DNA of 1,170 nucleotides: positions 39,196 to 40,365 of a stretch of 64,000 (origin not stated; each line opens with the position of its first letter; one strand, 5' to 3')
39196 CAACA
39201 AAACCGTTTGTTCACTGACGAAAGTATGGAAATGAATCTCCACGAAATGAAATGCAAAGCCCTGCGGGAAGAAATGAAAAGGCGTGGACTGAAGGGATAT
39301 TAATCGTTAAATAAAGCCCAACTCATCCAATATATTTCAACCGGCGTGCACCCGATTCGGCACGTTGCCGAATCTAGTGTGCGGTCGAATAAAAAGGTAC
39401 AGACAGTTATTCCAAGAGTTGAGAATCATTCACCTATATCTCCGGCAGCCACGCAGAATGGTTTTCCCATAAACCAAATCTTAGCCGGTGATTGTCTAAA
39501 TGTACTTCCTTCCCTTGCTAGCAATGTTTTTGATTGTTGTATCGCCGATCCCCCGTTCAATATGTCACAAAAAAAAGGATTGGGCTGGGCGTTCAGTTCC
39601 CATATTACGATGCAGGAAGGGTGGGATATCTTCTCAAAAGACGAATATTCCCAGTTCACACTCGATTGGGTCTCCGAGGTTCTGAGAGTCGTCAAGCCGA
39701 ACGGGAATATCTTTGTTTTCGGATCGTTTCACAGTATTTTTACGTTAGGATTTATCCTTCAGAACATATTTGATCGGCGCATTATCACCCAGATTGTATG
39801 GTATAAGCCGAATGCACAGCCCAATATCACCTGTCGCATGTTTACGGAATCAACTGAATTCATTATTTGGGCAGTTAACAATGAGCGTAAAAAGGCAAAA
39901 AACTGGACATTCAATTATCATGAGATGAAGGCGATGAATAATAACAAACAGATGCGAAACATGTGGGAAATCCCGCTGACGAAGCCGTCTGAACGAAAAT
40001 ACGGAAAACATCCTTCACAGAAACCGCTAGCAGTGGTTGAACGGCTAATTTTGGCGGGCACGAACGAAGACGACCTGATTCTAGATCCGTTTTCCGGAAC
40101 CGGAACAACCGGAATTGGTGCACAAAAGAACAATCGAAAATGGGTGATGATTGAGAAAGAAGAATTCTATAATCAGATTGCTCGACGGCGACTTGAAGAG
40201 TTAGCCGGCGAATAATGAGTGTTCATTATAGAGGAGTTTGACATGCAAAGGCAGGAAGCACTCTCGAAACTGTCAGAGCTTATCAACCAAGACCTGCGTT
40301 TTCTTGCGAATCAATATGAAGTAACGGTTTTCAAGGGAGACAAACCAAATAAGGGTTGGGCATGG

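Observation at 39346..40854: AT-rich type II R-M pair with a MutH-family nuclease, probably horizontally acquired and GATC-directed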

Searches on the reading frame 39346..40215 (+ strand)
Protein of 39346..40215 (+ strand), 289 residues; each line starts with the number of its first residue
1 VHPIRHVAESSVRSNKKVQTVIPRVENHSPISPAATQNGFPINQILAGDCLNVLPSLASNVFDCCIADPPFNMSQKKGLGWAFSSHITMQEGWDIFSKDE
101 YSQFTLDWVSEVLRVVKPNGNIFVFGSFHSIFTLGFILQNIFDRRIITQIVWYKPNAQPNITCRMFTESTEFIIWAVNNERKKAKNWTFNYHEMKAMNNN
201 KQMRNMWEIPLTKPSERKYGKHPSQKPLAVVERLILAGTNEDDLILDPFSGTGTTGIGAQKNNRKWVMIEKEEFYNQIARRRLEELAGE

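Call 3: search_protein_families(library=pfam, proteins=[window:39346-40215:+], max_evalue=0.01)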
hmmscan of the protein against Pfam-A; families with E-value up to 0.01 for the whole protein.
window:39346-40215:+ (289 aa): 3 families
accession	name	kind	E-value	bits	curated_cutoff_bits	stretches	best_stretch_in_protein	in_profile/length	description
PF01555.25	N6_N4_Mtase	-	7.1e-50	170.4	26.7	1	63-280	2-220/221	DNA methylase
PF01170.24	UPF0020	-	0.00081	19.6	22.3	1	235-267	22-54/197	RMKL-like, methyltransferase domain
PF03602.21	Cons_hypoth95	-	0.0069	16.5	24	0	241-286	41-87/182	Conserved hypothetical protein 95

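Call 4: search_protein_families(library=ncbifam, proteins=[window:39346-40215:+], max_evalue=0.01)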
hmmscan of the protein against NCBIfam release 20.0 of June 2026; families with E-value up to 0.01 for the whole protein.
window:39346-40215:+ (289 aa): 4 families
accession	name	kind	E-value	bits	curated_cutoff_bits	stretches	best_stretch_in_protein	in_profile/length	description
NF050803.1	DnaMtaseCcrMCaul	equivalog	2.1e-66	224.2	830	1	41-286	2-250/350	adenine-specific DNA-methyltransferase CcrM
NF008572.0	PRK11524.1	equivalog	2.5e-34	118.8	292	1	43-285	15-258/294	adenine-specific DNA-methyltransferase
NF010253.0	PRK13699.1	subfamily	1.6e-12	47.6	244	1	221-285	143-207/226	DNA methyltransferase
TIGR01177.1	TIGR01177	hypoth_equivalog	0.0043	16.4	316.55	0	211-259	152-200/330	TIGR01177 family methyltransferase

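Call 8: search_solved_structures(query=window:39346-40212:+, max_evalue=0.001, show_alignments=1)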
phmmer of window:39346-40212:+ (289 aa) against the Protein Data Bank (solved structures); distinct sequences matched with E-value up to 0.001: 12.
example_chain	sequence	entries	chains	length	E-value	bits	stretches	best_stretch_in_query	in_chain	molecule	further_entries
6pbd_A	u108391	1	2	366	2e-47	164.9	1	43-285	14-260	Modification methylase CcrMI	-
5hek_A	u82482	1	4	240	6.6e-31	110.6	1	61-284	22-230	Adenine specific DNA methyltransferase (DpnA)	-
5hfj_A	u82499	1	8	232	7.3e-31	110.5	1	61-284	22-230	Adenine specific DNA methyltransferase (DpnA)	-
8s9m_A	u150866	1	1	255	9.3e-18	67.5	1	43-283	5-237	DNA cytosine-N4 methyltransferase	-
8s9n_A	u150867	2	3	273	9.5e-18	67.5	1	43-283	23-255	DNA cytosine-N4 methyltransferase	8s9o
1g60_A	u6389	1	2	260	5e-17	65.1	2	221-277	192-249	Adenine-specific Methyltransferase MboIIA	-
8urk_A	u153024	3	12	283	2.9e-16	62.6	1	50-287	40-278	Methyltransferase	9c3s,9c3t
9c3u_A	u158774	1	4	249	1.4e-15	60.4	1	62-284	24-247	Methyltransferase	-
1eg2_A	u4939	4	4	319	3.8e-11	45.8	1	48-279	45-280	MODIFICATION METHYLASE RSRI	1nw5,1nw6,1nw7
1nw8_A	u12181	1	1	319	4.8e-11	45.4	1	48-279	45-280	MODIFICATION METHYLASE RSRI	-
1boo_A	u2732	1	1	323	3.4e-09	39.4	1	221-275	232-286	PROTEIN (N-4 CYTOSINE-SPECIFIC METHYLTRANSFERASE PVU II)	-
2zie_A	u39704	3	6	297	1.3e-07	34.2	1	215-283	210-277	Putative modification methylase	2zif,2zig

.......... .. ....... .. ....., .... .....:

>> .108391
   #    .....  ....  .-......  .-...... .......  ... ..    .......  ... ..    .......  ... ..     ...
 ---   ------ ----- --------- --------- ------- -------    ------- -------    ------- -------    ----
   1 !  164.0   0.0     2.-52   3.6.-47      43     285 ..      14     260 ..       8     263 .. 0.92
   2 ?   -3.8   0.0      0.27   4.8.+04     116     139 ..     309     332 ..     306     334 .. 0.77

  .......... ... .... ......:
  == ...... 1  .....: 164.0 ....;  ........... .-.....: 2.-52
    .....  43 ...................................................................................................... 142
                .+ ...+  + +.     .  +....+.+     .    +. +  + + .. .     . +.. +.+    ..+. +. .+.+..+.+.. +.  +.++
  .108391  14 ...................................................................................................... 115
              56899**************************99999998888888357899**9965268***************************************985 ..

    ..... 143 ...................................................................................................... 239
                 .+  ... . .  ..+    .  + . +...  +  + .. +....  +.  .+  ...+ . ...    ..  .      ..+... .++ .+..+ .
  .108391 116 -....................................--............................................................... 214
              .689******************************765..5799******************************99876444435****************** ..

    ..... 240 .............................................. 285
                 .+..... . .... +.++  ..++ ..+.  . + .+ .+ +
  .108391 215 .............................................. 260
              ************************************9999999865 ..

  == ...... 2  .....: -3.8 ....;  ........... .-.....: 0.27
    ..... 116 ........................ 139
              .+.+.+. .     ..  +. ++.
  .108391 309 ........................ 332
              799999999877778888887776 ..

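Call 58: search_protein_families(library=padloc, proteins=[window:39346-40215:+], max_evalue=0.001)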
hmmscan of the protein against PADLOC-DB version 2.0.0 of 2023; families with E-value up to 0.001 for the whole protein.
window:39346-40215:+ (289 aa): 60 families (the best 25 are shown)
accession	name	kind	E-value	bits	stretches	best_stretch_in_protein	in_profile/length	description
PDLC03371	MTase_II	-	3.8e-75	250.8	1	42-286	10-255/260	Type II methyltransferase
PDLC03216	MTase_II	-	4.5e-71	237.8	1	39-285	8-257/364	Type II methyltransferase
PDLC03738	oMTase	-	3.1e-67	224.9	1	34-285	12-267/376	orphan methyltransferase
PDLC03302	MTase_II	-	3.8e-45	152.8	1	43-283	5-260/626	Type II methyltransferase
PDLC03299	MTase_II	-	1.1e-43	147.8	2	195-284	169-258/296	Type II methyltransferase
PDLC03387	MTase_II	-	1.8e-35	120.5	2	148-284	144-276/289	Type II methyltransferase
PDLC03279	MTase_II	-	6.5e-31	105.3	1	62-284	378-585/587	Type II methyltransferase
PDLC03339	MTase_II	-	2.5e-28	96.9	2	199-285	187-273/399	Type II methyltransferase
PDLC03265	MTase_II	-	9.9e-26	88.9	2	198-286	246-331/333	Type II methyltransferase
PDLC03353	MTase_II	-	2.7e-24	84.1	1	42-284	9-251/260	Type II methyltransferase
PDLC03320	MTase_II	-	1.5e-23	81.4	1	44-287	34-278/289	Type II methyltransferase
PDLC03252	MTase_II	-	1.2e-22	78.8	1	148-288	223-358/365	Type II methyltransferase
PDLC03300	MTase_II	-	1.1e-21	75.2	1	43-287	12-280/302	Type II methyltransferase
PDLC03238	MTase_II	-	7.1e-21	72.7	2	41-126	122-196/428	Type II methyltransferase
PDLC03228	MTase_II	-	1.5e-17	62.3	2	221-284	143-206/227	Type II methyltransferase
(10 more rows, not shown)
